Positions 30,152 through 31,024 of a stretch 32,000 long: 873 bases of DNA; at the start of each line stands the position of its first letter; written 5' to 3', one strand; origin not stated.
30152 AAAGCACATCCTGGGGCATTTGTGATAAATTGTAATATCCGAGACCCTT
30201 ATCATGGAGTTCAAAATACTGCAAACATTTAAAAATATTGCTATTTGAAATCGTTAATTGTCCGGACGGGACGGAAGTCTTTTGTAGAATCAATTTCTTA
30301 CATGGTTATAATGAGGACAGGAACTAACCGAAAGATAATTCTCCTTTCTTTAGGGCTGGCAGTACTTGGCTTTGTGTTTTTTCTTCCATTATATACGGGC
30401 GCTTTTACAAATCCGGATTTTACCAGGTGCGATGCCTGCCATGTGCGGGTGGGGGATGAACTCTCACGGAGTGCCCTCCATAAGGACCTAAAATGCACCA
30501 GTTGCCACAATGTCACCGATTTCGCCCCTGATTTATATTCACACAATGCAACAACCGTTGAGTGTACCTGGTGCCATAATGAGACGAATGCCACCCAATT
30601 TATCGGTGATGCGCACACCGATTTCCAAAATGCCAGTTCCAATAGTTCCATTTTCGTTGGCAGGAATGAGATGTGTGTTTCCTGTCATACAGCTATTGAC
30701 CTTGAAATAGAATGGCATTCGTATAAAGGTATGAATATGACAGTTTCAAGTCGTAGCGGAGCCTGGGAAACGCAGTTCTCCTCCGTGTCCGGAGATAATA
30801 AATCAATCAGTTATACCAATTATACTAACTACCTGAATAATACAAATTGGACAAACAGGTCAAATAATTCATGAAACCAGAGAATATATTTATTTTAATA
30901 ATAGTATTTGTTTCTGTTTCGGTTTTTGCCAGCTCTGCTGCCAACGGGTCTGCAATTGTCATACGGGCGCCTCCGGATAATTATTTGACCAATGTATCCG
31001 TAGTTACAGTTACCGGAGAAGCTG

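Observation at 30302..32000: Tetrahaem cytochrome c translationally coupled to a large sequon-dense surface protein: candidate extracellular electron-transfer module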

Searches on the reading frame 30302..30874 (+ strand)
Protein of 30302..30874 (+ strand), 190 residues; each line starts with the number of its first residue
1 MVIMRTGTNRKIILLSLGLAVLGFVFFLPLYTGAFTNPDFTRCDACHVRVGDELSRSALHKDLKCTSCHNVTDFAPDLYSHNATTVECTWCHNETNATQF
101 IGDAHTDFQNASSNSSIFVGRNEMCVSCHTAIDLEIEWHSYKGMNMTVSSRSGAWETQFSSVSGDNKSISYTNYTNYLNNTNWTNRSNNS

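Call 9: search_protein_families(library=pfam, proteins=[window:30302-30871:+], max_evalue=1)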
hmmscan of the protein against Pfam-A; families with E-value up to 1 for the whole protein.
window:30302-30871:+ (190 aa): 12 families
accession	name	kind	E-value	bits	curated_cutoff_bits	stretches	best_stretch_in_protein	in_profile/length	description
PF14522.11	Cytochrome_C7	-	4.7e-05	23.6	24.8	2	41-93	14-67/67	Cytochrome c7 and related cytochrome c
PF22113.1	Mtrc-MtrF_II-IV_dom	-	9.1e-05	22.5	30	2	81-140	77-138/176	Outer membrane cytochrome MtrC/MtrF-like, domains II/IV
PF09699.15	Paired_CXXCH_1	-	0.0016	18.5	20.6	0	121-130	28-37/41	Doubled CXXCH motif (Paired_CXXCH_1)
PF02085.21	Cytochrom_CIII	-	0.0022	18.7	22.9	1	59-131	27-84/101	Class III cytochrome C family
PF14537.11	Cytochrom_c3_2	-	0.0033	18.3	25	2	61-131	5-66/79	Cytochrome c3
PF12773.13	DZR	-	0.015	15.8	27.3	0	87-135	14-37/45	Double zinc ribbon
PF22678.1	Cytochrom_c_NrfB-like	-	0.022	15.7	27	1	88-138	1-50/89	Cytochrome c-type protein NrfB-like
PF03264.19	Cytochrom_NNT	-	0.028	14.6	24.1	1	84-132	124-167/174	NapC/NirT cytochrome c family, N-terminal region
PF24623.2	Phage_zn_bind_8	-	0.06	13.5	24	0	77-92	4-18/57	Putative DNA-binding phage zinc finger domain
PF16278.11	zf-C2HE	-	0.11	13.3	30.1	1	55-81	29-56/63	C2HE / C2H2 / C2HC zinc-binding finger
PF24734.1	DUF7685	-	0.27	11.6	27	0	42-70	1-33/43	Domain of unknown function (DUF7685)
PF01667.23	Ribosomal_S27e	-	0.75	10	24.5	1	62-92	7-33/55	Ribosomal protein S27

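Call 10: search_protein_families(library=ncbifam, proteins=[window:30302-30871:+], max_evalue=1)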
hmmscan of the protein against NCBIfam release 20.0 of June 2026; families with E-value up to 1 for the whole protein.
window:30302-30871:+ (190 aa): 10 families
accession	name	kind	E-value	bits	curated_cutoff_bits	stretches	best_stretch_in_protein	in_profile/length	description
TIGR03153.1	cytochr_NrfH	equivalog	1.8e-05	24.8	134.2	1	21-136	9-116/138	cytochrome c nitrite reductase small subunit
TIGR03508.1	decahem_SO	subfamily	0.00049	19.7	192.2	1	42-131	148-250/258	DmsE family decaheme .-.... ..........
TIGR01905.1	paired_CXXCH_1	subfamily_domain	0.0046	16.8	25.2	0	122-130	29-37/41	doubled CXXCH domain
NF047727.1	4hemeCytCCctA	equivalog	0.034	14.3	180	1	42-95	39-90/109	tetraheme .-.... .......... CctA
NF041028.1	decahem_GSU2203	exception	0.036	13.3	325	1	43-105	104-168/317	GSU2203 family decaheme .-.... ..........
NF040891.1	colicin_tol_CbrC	equivalog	0.037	13.8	300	1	61-113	27-78/195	PF03691 family colicin E2 tolerance protein CbrC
NF008659.0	PRK11659.1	equivalog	0.095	12.4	184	1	60-136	44-124/188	cytochrome c nitrite reductase pentaheme subunit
NF045722.1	c3_cytochr_TmcA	equivalog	0.11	12.3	114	1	40-97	57-115/125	acidic tetraheme cytochrome c3 TmcA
TIGR03146.1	cyt_nit_nrfB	equivalog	0.24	11.7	166.6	0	62-135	11-97/145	cytochrome c nitrite reductase pentaheme subunit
NF002796.0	PRK02935.1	equivalog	0.52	10.2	108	0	118-138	82-102/118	hypothetical protein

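Call 11: find_encoding_contigs(protein=window:30302-30874:+, flank=10000, max_places=6)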
Protein window:30302-30874:+ (190 aa): no gene with exactly this product is on record in the collection.

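Call 12: find_homologous_proteins(query=window:30302-30871:+)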
Query window:30302-30871:+ (190 aa): 34 proteins with E <= 0.001 among 211 candidates.
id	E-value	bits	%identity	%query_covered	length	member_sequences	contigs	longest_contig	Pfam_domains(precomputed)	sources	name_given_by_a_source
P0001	4.8e-109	380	88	98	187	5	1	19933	-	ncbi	-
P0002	2.5e-101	355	82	98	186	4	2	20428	PF22113.2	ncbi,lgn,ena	-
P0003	8.5e-100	350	81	98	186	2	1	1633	-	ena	-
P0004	1.4e-96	339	79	98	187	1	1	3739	-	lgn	-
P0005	3.0e-96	338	75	98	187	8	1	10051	PF09699.16,PF22113.2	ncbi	-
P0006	3.5e-93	328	78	95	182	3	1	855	PF22113.2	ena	-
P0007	2.8e-88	312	73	98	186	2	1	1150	PF22113.2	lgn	-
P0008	1.4e-85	304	69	98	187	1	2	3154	PF22113.2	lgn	-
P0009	3.0e-83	296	72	94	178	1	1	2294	PF22113.2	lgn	-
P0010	2.6e-80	286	67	98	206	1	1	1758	-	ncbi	-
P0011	2.4e-79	283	81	80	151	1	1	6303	PF14522.12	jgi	jgi:hypothetical protein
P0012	4.0e-66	240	60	91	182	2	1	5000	-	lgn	-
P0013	9.5e-66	239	60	95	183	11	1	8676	-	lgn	-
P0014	1.1e-65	239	58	94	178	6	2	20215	PF22113.2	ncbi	-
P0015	5.8e-65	236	59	91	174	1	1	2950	-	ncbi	-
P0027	1.6e-45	173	51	89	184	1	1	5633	-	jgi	jgi:hypothetical protein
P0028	5.6e-44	168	52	81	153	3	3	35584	-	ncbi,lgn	-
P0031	3.2e-36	143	45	78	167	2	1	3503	-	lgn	-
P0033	2.8e-32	130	42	84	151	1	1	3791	PF14537.12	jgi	jgi:hypothetical protein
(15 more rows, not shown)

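Call 13: find_encoding_contigs(protein=P0001, flank=10000, max_places=3)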
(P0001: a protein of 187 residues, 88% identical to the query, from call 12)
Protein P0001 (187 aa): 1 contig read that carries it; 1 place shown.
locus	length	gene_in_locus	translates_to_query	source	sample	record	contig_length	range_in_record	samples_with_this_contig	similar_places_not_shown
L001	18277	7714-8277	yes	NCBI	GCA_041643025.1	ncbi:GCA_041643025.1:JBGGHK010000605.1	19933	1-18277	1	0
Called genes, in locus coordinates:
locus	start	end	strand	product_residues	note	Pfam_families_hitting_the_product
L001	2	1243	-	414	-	?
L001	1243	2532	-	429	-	PF03599:CdhD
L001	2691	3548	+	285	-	PF00892:EamA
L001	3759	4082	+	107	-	PF02635:DsrE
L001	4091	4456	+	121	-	PF02635:DsrE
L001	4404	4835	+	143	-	PF02635:DsrE (weak)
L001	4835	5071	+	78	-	PF01206:TusA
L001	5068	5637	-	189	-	PF01949:Endo_dU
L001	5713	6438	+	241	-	-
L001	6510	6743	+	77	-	PF01037:AsnC_trans_reg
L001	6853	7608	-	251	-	PF12705:PDDEXK_1, PF01930:Cas_Cas4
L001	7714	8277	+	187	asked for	-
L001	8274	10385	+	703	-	PF09136:Glucodextran_B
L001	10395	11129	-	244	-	PF06560:GPI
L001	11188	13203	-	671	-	PF00072:Response_reg, PF01590:GAF (faint), PF13185:GAF_2, PF08448:PAS_4 (weak), PF00512:HisKA, PF02518:HATPase_c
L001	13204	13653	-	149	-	PF00072:Response_reg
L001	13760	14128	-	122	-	PF18765:Polbeta, PF01909:NTP_transf_2 (weak)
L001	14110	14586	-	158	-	PF01934:HepT-like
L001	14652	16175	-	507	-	PF14417:MEDS, PF00512:HisKA, PF02518:HATPase_c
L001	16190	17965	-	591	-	PF00497:SBP_bac_3, PF12974:Phosphonate-bd, PF00989:PAS, PF13188:PAS_8, PF13426:PAS_9, PF00989:PAS, PF08448:PAS_4, PF13426:PAS_9, +4 more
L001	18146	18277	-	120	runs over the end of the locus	PF00072:Response_reg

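Call 14: find_encoding_contigs(protein=P0002, flank=10000, max_places=3)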
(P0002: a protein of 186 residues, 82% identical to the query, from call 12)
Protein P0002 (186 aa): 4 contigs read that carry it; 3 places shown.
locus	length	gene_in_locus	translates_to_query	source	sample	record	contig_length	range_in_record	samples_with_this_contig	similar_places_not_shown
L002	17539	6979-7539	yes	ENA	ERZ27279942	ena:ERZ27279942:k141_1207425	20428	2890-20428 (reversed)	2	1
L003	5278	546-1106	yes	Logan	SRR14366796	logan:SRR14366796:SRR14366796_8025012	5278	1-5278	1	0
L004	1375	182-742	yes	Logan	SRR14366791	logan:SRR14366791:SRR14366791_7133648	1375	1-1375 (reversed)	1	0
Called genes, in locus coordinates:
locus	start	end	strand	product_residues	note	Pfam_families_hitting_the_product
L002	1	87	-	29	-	?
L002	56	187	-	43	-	-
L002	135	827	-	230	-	-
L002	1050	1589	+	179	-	PF18765:Polbeta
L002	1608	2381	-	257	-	PF01047:MarR (weak), PF12802:MarR_2 (weak), PF13412:HTH_24, PF25211:DUF7839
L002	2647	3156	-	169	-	PF09824:ArsR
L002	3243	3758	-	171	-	PF06695:Sm_multidrug_ex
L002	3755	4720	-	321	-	PF03215:Rad17 (weak), PF05496:RuvB_N, PF00004:AAA, PF13177:DNA_pol3_delta2, PF08542:Rep_fac_C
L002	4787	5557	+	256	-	PF10127:RlaP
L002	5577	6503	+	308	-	PF04055:Radical_SAM (weak)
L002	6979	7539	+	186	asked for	PF22113:Mtrc-MtrF_II-IV_dom (faint)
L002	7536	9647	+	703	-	PF09136:Glucodextran_B (weak)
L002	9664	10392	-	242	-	PF06560:GPI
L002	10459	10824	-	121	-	PF00072:Response_reg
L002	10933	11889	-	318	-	PF00512:HisKA, PF02518:HATPase_c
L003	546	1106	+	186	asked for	PF22113:Mtrc-MtrF_II-IV_dom (faint)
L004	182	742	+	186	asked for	PF22113:Mtrc-MtrF_II-IV_dom (faint)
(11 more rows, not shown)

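Call 15: find_encoding_contigs(protein=P0014, flank=10000, max_places=3)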
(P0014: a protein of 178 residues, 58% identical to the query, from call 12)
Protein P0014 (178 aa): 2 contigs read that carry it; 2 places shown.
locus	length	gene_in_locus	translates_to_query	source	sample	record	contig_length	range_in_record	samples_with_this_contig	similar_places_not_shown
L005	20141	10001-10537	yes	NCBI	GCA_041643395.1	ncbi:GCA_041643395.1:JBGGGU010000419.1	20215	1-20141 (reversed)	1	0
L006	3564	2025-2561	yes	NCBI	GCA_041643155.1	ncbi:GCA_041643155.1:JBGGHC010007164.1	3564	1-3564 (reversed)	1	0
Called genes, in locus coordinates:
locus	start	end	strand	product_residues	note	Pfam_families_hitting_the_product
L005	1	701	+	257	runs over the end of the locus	?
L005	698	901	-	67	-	-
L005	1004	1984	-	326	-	PF00091:Tubulin, PF12327:FtsZ_C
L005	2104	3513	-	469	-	PF04060:FeS, PF03599:CdhD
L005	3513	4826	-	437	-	PF03599:CdhD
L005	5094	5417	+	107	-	PF02635:DsrE, PF04077:DsrH (faint)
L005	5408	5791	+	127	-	PF02635:DsrE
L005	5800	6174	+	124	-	PF02635:DsrE (weak)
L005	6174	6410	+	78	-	PF01206:TusA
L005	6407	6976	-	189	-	PF01949:Endo_dU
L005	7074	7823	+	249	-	-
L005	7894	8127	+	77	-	PF01037:AsnC_trans_reg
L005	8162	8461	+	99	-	PF06423:GWT1 (weak)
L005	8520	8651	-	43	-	-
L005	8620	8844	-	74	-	-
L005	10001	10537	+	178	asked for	PF22113:Mtrc-MtrF_II-IV_dom (faint)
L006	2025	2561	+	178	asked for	PF22113:Mtrc-MtrF_II-IV_dom (faint)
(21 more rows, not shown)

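Call 21: find_encoding_contigs(protein=P0028, flank=6000, max_places=3)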
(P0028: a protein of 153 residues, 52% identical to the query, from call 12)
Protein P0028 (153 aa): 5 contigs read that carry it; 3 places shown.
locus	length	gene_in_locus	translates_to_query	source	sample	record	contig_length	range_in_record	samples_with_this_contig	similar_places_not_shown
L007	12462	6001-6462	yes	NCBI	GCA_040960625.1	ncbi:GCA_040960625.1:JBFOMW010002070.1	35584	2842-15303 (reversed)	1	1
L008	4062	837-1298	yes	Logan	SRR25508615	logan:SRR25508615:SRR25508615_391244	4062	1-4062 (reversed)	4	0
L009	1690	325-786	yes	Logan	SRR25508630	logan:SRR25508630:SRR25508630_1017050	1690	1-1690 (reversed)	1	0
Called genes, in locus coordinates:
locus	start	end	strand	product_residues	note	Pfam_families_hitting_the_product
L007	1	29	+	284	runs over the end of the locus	PF00892:EamA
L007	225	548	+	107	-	PF02635:DsrE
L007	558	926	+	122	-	PF02635:DsrE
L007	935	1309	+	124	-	PF02635:DsrE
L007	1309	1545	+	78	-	PF01206:TusA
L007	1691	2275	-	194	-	PF01949:Endo_dU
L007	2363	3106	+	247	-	-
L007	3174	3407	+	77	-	PF01037:AsnC_trans_reg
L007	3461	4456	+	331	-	PF13485:Peptidase_MA_2 (weak)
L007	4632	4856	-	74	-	-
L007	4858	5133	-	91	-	PF04365:BrnT_toxin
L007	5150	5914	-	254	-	PF12705:PDDEXK_1, PF01930:Cas_Cas4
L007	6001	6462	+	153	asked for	-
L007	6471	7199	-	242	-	PF06560:GPI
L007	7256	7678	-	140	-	PF01877:RNA_binding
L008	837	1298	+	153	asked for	-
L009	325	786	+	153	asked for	-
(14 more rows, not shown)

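Call 22: find_encoding_contigs(protein=P0033, flank=6000, max_places=3)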
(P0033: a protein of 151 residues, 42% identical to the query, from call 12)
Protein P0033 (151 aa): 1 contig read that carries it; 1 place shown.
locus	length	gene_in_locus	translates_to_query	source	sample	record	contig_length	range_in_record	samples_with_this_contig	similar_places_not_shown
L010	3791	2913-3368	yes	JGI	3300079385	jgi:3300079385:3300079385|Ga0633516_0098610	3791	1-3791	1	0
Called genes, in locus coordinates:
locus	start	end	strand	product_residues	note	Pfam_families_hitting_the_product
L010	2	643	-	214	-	?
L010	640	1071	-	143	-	PF01568:Molydop_binding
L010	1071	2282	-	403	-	-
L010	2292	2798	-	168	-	PF12838:Fer4_7 (faint), PF04060:FeS, PF00037:Fer4 (weak), PF12797:Fer4_2 (weak), PF13237:Fer4_10 (weak)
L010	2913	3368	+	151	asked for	PF14537:Cytochrom_c3_2 (faint)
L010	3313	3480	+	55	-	-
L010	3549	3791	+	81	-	?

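Call 23: find_encoding_contigs(protein=P0031, flank=6000, max_places=3)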
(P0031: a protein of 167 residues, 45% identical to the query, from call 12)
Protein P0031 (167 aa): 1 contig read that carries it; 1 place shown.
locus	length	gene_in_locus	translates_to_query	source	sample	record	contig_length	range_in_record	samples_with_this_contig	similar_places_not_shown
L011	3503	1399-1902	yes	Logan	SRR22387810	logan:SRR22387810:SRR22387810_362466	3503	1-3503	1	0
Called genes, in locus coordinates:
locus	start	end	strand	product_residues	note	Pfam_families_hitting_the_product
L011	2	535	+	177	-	?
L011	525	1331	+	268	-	PF00459:Inositol_P, PF00316:FBPase (weak)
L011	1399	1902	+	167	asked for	-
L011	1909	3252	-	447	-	PF01210:NAD_Gly3P_dh_N (weak), PF03446:NAD_binding_2 (weak), PF03721:UDPG_MGDP_dh_N, PF00984:UDPG_MGDP_dh, PF03720:UDPG_MGDP_dh_C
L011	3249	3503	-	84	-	?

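Call 24: find_related_loci(query=A1, collection=genome_contigs, flank=6000)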
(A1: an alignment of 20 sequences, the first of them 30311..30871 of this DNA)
Query A1 (187 aa) in genome_contigs; peptide patterns used: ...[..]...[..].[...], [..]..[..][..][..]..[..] (x = any residue, [..] = any of these).
50 stretches matched a pattern; 9 encode a relative of the query (tblastn E <= 1e-3); 9 distinct loci.
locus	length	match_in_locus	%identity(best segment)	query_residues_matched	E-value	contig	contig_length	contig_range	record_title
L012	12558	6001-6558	82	1-187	8e-107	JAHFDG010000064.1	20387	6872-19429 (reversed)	MAG: Candidatus Methanoperedens sp. isolate nzgw24 NODE_2408_length_20388_cov_11.731830, whole genome shotgun sequence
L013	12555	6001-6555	78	1-186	2e-103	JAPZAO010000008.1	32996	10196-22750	MAG: Candidatus Methanoperedens sp. isolate SR-VP_26_10_2019_2_100cm_44_46 SR-VP_26_10_2019_2_100cm_scaffold_1059, whole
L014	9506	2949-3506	80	1-187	2e-103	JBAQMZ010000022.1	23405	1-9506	MAG: Candidatus Methanoperedens sp. isolate MFD12050_ilm_asm_bin25 k127_45992, whole genome shotgun sequence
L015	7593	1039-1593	81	1-186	2e-98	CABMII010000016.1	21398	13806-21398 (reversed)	uncultured archaeon isolate LFW-280_4 genome assembly, contig: LFW2804_112, whole genome shotgun sequence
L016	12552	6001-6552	74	1-185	3e-94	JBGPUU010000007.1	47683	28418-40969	MAG: Candidatus Methanoperedens sp. isolate OBJ1_062018_110_35 k141_423270_length_47683_cov_16.9661, whole genome shotgu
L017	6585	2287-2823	58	1-178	2e-66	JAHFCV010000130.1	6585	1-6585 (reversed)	MAG: Candidatus Methanoperedens sp. isolate nzgw23 NODE_14875_length_6586_cov_3.629544, whole genome shotgun sequence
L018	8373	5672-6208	54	1-178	7e-66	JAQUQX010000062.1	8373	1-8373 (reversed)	MAG: Candidatus Methanoperedens sp. isolate STD1_6 NODE_26606_length_8373_cov_23.256609_Sandtown_D1, whole genome shotgu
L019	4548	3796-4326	55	1-175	1e-64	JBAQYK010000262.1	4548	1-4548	MAG: Candidatus Methanoperedens sp. isolate MFD12011_ilm_asm_bin3 k127_66227, whole genome shotgun sequence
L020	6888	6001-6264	38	3-91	2e-16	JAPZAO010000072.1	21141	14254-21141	MAG: Candidatus Methanoperedens sp. isolate SR-VP_26_10_2019_2_100cm_44_46 SR-VP_26_10_2019_2_100cm_scaffold_2170, whole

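Call 30: search_solved_structures(query=A1, max_evalue=1, show_alignments=2)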
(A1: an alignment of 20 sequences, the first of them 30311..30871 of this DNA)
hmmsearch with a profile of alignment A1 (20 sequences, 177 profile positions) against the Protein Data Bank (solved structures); distinct sequences matched with E-value up to 1: 12.
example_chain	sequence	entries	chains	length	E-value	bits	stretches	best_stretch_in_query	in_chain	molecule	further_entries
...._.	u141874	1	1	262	3.4e-09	39.6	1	79-174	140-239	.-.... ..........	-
2j7a_C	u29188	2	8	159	0.00019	24.1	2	23-67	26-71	CYTOCHROME C QUINOL DEHYDROGENASE NRFH | NAPC/NIRT CYTOCHROME C FAMILY PROTEIN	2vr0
1vd4_A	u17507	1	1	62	0.21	14.2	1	55-93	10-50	Transcription initiation factor IIE, alpha subunit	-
7tfs_A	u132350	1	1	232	0.23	14.1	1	57-90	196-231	Cytochrome c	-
1d4d_A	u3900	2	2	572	0.27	13.9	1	39-105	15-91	FLAVOCYTOCHROME C FUMARATE REDUCTASE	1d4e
1d4c_A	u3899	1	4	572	0.27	13.9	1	39-105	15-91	FLAVOCYTOCHROME C FUMARATE REDUCTASE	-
9bh5_Ab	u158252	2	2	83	0.34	13.5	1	53-90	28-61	Small ribosomal subunit protein eS27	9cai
8rv0_Y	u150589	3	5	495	0.45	13.2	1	39-100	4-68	Octaheme cytochrome c nitrite reductase | Octaheme nitrite c cytochrome c reductase | Octaheme nitrite reductase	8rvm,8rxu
1x6a_A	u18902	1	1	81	0.64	12.6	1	27-67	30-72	LIM domain kinase 2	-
6r2q_A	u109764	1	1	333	0.7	12.5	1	36-102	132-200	Cystathionine beta-synthase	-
1sp3_A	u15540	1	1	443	0.77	12.4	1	33-90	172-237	cytochrome c, putative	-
8k5o_C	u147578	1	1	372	0.89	12.2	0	84-128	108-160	Photosynthetic reaction center cytochrome c subunit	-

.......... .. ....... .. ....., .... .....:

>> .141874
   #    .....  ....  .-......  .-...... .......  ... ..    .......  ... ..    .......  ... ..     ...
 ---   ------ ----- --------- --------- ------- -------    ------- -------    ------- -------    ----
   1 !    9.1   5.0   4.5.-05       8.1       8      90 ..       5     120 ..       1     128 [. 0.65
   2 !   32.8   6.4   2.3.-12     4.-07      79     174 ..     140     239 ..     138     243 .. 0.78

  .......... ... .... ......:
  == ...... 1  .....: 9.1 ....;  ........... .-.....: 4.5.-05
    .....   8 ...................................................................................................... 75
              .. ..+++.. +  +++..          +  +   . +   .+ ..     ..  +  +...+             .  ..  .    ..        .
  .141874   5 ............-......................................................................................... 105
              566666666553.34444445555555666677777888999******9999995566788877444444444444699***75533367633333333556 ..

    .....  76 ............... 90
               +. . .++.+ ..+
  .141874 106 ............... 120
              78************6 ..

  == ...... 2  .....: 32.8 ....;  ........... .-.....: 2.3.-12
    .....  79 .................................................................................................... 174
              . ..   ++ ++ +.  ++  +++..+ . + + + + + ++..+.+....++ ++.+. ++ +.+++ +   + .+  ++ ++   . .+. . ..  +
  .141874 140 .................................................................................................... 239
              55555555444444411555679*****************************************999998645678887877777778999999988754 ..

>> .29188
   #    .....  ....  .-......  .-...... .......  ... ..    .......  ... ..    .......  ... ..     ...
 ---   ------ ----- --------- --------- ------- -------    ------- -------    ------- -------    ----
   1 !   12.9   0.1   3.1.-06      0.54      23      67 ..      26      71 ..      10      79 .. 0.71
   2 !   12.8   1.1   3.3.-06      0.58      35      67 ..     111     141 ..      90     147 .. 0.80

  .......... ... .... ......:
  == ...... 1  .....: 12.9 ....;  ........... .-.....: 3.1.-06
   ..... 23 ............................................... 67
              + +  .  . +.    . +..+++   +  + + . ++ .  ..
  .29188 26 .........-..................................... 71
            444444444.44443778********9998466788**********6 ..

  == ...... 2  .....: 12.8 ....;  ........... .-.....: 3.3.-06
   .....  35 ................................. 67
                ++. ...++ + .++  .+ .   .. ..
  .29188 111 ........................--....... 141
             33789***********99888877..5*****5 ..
